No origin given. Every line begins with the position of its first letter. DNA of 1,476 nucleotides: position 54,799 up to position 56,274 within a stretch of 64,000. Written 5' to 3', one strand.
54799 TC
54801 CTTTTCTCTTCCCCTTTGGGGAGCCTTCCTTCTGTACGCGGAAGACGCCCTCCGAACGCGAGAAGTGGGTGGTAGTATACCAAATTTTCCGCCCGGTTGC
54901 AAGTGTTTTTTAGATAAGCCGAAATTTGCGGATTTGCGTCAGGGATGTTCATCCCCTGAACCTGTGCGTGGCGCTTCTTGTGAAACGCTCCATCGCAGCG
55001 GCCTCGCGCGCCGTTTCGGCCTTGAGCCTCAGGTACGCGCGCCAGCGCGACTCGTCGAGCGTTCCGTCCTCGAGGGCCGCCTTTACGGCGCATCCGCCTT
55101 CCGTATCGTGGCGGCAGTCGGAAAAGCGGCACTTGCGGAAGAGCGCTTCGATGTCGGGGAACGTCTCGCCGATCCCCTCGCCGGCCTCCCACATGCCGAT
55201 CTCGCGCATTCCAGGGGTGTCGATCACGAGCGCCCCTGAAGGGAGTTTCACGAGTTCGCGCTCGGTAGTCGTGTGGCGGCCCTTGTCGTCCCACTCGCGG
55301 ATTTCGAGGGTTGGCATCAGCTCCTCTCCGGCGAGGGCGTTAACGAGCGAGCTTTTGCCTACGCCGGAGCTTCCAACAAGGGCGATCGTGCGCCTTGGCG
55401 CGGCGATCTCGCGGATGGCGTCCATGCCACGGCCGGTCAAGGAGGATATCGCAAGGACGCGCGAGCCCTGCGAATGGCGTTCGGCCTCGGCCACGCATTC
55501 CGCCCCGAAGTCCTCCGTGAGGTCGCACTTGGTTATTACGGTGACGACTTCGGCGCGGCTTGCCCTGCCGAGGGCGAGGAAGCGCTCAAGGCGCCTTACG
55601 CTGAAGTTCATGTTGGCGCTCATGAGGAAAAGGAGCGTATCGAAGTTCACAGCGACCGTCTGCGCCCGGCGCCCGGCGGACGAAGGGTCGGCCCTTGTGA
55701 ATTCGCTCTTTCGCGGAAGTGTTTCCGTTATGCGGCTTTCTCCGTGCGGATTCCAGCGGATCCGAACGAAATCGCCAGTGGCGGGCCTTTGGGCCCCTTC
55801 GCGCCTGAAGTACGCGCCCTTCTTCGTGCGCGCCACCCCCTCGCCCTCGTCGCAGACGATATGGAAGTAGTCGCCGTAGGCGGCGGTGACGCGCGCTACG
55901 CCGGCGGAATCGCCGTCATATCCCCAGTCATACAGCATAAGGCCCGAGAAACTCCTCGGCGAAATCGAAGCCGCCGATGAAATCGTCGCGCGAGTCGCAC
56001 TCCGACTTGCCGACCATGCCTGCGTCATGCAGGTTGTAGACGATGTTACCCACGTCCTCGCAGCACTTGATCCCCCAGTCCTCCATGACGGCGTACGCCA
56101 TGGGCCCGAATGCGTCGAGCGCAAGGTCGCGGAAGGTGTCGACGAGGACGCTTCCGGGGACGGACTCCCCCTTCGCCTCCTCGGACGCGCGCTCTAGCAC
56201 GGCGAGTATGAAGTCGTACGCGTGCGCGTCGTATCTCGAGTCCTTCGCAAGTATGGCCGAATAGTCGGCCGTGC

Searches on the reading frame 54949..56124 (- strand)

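Call 36: search_protein_families(library=pfam, proteins=[window:54949-56124:-], max_evalue=0.0001)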
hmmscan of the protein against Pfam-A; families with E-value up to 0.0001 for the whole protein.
window:54949-56124:- (391 aa): 3 families
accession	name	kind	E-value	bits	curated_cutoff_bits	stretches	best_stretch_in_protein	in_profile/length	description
PF03193.22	RsgA_GTPase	-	3.6e-44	151.1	30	1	136-312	2-174/174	RsgA GTPase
PF01926.29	MMR_HSR1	-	1.4e-07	32.1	21.9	1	246-324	1-72/113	50S ribosome-binding GTPase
PF00350.29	Dynamin_N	-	7.7e-05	23.2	27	0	247-272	1-26/168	Dynamin family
